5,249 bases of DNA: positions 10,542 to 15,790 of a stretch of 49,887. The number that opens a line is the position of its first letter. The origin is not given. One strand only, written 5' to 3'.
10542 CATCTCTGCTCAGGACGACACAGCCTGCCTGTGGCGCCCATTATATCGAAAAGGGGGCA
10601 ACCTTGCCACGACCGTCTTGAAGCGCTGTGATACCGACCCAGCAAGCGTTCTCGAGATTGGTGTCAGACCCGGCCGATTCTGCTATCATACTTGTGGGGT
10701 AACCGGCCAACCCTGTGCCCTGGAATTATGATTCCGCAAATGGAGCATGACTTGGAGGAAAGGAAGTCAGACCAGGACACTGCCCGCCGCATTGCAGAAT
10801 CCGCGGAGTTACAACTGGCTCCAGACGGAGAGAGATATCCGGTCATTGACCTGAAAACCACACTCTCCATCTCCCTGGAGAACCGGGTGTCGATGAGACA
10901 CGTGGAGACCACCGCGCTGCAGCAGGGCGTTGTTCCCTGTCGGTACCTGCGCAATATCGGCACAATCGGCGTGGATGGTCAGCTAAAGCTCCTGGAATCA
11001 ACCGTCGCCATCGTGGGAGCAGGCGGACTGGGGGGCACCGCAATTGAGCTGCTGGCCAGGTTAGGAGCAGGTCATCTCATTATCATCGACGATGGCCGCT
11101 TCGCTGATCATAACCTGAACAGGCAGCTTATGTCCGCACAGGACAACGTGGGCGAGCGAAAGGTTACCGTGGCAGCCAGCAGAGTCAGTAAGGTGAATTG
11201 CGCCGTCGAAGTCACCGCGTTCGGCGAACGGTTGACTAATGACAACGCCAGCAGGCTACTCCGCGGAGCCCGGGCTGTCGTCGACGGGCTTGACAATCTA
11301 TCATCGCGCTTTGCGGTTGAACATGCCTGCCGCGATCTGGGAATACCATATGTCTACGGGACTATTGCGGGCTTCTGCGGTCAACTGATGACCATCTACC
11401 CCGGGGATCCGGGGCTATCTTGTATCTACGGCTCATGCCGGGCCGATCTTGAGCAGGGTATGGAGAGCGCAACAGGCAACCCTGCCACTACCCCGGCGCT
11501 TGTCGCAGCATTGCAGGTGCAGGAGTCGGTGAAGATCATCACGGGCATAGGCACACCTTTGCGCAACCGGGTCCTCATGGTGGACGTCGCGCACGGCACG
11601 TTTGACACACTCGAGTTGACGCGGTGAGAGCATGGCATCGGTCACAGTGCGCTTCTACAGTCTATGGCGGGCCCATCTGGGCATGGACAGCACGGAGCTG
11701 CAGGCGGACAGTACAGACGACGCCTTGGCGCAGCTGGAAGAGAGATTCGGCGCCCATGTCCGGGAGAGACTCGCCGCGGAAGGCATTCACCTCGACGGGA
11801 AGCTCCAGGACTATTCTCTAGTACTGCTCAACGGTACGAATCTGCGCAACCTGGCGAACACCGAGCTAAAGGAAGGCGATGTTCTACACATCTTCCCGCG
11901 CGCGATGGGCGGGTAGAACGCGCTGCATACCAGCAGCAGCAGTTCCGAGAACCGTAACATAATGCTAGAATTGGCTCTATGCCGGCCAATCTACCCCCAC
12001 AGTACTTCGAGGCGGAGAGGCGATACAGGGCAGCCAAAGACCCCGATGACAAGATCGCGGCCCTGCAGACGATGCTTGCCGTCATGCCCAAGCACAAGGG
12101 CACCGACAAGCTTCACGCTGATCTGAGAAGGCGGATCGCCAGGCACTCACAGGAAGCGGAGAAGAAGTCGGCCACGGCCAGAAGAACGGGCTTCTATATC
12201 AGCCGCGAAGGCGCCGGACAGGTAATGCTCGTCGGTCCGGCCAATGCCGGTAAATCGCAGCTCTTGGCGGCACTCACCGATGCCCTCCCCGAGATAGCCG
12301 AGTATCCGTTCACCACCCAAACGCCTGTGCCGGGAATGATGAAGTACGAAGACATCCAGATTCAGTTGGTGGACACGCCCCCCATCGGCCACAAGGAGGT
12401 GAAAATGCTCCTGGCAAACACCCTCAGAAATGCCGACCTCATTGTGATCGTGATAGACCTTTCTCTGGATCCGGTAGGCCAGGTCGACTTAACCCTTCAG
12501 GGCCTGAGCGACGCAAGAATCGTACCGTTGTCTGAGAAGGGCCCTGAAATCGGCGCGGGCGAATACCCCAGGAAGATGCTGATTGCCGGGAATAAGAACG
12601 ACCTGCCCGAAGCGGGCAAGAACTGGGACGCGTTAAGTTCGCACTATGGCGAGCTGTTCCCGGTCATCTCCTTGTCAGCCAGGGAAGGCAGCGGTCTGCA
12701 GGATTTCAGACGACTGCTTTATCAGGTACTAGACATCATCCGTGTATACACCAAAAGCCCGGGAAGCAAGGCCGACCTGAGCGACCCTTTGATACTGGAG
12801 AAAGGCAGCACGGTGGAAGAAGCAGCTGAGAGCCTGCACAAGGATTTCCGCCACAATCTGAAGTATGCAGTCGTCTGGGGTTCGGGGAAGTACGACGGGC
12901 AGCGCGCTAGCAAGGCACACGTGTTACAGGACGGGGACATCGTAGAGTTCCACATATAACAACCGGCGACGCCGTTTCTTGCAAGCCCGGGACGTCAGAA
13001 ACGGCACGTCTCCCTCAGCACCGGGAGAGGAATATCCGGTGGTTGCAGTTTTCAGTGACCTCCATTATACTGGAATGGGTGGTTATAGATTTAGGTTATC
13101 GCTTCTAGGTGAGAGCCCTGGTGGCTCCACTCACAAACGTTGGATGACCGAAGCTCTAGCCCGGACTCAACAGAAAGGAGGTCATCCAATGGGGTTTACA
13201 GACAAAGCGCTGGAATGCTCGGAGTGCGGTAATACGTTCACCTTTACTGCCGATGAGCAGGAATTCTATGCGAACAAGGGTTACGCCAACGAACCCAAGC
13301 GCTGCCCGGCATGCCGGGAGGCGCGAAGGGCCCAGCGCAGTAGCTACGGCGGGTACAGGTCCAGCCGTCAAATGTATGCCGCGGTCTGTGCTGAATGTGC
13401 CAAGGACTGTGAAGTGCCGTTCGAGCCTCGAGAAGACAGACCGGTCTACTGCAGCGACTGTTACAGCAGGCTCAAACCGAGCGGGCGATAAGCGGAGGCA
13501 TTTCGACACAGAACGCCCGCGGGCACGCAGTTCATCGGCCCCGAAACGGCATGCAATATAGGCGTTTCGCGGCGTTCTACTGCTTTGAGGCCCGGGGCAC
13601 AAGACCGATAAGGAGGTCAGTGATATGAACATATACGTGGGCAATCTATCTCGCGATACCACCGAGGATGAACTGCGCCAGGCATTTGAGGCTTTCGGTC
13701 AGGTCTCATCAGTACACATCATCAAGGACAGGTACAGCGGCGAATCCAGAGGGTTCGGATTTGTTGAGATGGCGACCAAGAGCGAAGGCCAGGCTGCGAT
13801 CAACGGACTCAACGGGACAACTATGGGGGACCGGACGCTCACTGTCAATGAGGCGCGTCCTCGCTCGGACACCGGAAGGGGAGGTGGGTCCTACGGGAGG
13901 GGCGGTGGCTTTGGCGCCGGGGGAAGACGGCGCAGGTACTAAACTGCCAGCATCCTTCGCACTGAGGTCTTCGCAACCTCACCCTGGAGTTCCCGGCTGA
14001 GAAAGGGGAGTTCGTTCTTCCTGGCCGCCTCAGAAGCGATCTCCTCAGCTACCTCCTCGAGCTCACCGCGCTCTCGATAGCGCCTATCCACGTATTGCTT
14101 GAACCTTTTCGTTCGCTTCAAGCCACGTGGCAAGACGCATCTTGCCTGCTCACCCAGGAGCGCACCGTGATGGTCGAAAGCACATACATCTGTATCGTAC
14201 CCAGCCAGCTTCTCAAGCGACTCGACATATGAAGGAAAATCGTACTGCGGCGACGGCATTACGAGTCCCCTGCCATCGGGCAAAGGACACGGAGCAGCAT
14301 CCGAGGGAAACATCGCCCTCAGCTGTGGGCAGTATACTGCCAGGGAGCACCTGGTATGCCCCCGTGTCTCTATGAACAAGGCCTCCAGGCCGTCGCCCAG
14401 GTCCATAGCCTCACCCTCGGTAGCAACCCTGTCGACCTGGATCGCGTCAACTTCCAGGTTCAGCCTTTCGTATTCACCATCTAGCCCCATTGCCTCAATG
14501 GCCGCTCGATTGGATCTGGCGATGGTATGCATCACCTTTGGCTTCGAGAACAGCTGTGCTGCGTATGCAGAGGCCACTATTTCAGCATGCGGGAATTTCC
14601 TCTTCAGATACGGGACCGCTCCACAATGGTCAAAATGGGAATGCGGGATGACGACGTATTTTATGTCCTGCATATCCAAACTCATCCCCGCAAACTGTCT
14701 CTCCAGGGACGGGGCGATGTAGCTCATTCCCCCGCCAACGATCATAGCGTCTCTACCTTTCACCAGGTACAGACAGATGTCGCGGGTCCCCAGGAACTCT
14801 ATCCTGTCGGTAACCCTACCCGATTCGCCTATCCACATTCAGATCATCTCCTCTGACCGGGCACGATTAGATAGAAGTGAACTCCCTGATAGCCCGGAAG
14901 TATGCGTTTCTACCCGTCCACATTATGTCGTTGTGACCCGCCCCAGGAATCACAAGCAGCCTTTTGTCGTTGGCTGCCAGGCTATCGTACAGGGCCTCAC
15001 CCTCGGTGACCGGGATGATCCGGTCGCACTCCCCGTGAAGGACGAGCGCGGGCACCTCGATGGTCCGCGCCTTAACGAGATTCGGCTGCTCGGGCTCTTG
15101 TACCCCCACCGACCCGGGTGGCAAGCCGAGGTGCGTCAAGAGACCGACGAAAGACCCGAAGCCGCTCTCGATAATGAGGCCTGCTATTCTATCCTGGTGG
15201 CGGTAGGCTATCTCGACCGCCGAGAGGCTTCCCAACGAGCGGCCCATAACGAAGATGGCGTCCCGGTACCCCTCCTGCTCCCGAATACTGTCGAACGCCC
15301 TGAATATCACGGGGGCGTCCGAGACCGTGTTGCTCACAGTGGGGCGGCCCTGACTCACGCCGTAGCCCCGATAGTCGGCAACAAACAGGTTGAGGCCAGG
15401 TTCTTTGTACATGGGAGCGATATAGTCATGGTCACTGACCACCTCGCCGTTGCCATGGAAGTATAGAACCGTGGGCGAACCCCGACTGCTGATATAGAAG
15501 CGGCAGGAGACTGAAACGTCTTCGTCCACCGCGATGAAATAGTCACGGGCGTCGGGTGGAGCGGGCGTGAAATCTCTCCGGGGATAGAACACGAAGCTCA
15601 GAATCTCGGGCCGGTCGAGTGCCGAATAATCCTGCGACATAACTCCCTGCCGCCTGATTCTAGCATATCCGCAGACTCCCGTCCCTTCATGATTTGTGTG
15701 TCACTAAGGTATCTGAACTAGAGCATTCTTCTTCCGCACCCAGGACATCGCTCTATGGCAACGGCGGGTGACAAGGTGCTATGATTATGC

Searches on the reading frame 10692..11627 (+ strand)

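Call 20: search_protein_families(library=pfam, proteins=[window:10692-11627:+], max_evalue=0.001)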
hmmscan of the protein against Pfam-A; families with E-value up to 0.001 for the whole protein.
window:10692-11627:+ (311 aa): 1 family
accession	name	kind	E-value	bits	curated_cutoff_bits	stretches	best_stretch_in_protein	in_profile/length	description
PF00899.27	ThiF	-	2.6e-55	187.6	28.1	1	85-309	1-229/238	ThiF family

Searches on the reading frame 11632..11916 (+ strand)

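Call 45: search_protein_families(library=pfam, proteins=[window:11632-11916:+], max_evalue=0.01)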
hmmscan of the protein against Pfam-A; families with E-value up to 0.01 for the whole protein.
window:11632-11916:+ (94 aa): 1 family
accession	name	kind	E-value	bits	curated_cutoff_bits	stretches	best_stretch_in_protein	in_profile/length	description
PF02597.26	ThiS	-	1.1e-05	26.3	22.5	1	24-94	20-76/76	ThiS family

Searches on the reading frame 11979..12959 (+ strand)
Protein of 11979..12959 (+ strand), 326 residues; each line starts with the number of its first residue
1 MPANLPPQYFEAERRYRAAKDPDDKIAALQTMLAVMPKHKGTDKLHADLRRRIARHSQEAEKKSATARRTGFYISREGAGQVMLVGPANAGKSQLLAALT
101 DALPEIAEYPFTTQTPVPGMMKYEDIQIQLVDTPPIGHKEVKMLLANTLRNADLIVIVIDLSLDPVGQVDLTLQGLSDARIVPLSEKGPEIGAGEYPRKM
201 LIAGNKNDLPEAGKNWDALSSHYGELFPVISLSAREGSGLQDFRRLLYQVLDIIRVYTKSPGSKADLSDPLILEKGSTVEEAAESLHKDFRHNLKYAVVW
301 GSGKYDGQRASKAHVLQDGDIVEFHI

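Call 20: search_protein_families(library=pfam, proteins=[window:11979-12959:+], max_evalue=0.001)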
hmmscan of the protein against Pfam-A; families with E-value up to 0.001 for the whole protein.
window:11979-12959:+ (326 aa): 5 families
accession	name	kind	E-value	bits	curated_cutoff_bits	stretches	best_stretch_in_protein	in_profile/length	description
PF01926.29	MMR_HSR1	-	2e-18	67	21.9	1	81-176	1-99/113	50S ribosome-binding GTPase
PF02824.27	TGS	-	2.2e-14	53.6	22.2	1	254-324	1-58/60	TGS domain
PF02421.24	FeoB_N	-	8.6e-08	32.3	27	1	81-135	2-56/156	Ferrous iron transport protein B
PF00009.33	GTP_EFTU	-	2e-05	24.7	26.5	0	121-178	64-119/188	Elongation factor Tu GTP binding domain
PF09439.16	SRPRB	-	6.1e-05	22.9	25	1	81-165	5-86/178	Signal recognition particle receptor beta subunit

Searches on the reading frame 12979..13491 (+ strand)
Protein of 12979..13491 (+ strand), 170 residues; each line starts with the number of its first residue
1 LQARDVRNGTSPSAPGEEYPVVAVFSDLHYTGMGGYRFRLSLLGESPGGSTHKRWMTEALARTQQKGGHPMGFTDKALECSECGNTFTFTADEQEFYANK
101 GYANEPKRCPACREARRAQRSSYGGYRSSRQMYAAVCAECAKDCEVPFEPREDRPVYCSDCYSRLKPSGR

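Call 22: search_protein_families(library=pfam, proteins=[window:12979-13491:+], max_evalue=0.001)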
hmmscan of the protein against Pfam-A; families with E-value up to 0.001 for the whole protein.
window:12979-13491:+ (170 aa): 2 families
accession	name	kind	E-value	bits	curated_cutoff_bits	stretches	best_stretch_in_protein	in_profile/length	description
PF13451.12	zf_Tbcl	-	3.8e-20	72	24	1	75-120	2-47/48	Probable treble clef domain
PF23477.1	zf_Tbcl_2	-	4e-18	65.2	27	1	130-164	1-35/37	Probable treble clef zinc finger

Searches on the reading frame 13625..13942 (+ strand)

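Call 22: search_protein_families(library=pfam, proteins=[window:13625-13942:+], max_evalue=0.001)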
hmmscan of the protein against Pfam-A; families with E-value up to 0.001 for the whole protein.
window:13625-13942:+ (105 aa): 1 family
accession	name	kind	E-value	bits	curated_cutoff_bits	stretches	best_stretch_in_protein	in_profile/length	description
PF00076.28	RRM_1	-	2.9e-23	82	20.7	1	3-72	1-69/70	RNA recognition motif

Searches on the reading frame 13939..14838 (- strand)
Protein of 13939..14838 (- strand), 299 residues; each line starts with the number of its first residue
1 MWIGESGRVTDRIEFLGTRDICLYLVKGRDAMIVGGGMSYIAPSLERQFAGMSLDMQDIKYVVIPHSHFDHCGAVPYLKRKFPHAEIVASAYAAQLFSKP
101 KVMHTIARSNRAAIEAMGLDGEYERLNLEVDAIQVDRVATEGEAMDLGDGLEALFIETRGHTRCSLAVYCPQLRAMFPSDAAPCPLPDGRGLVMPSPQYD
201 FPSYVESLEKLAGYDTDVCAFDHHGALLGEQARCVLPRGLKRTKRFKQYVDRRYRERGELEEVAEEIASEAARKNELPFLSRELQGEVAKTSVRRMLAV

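Call 22: search_protein_families(library=pfam, proteins=[window:13939-14838:-], max_evalue=0.001)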
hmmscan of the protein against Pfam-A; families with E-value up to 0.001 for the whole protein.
window:13939-14838:- (299 aa): 3 families
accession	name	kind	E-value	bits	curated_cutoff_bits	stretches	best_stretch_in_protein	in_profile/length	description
PF00753.33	Lactamase_B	-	5.6e-16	59.5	22.7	1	24-223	9-196/196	Metallo-beta-lactamase superfamily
PF19583.5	ODP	-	0.00025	21.4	27.2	0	26-181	9-136/194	ODP family beta lactamase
PF12706.13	Lactamase_B_2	-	0.00025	21.2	27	1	53-121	25-94/200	Beta-lactamase superfamily domain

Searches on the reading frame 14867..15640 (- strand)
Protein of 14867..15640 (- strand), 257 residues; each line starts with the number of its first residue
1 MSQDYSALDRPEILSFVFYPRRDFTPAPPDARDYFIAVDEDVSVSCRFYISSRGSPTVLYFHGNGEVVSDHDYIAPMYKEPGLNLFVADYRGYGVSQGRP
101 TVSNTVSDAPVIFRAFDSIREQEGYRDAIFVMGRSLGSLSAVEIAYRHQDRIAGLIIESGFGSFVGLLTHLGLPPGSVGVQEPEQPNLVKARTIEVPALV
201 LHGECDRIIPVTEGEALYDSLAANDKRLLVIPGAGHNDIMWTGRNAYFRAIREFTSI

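Call 22: search_protein_families(library=pfam, proteins=[window:14867-15640:-], max_evalue=0.001)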
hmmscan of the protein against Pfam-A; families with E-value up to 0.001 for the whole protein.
window:14867-15640:- (257 aa): 5 families
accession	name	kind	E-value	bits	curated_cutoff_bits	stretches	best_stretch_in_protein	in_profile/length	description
PF12146.15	Hydrolase_4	-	5.4e-22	78.7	27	2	57-159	6-108/239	Serine aminopeptidase, S33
PF00561.26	Abhydrolase_1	-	5.6e-14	52.8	25.8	1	56-160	1-102/245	alpha/beta hydrolase fold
PF12697.13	Abhydrolase_6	-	4.9e-07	31.1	26.3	0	59-167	2-94/217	Alpha/beta hydrolase family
PF00326.27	Peptidase_S9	-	2e-05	24.7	22.6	1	126-240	63-189/213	Prolyl oligopeptidase family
PF02230.22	Abhydrolase_2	-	4.2e-05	23.9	23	0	186-227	147-190/217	Phospholipase/Carboxylesterase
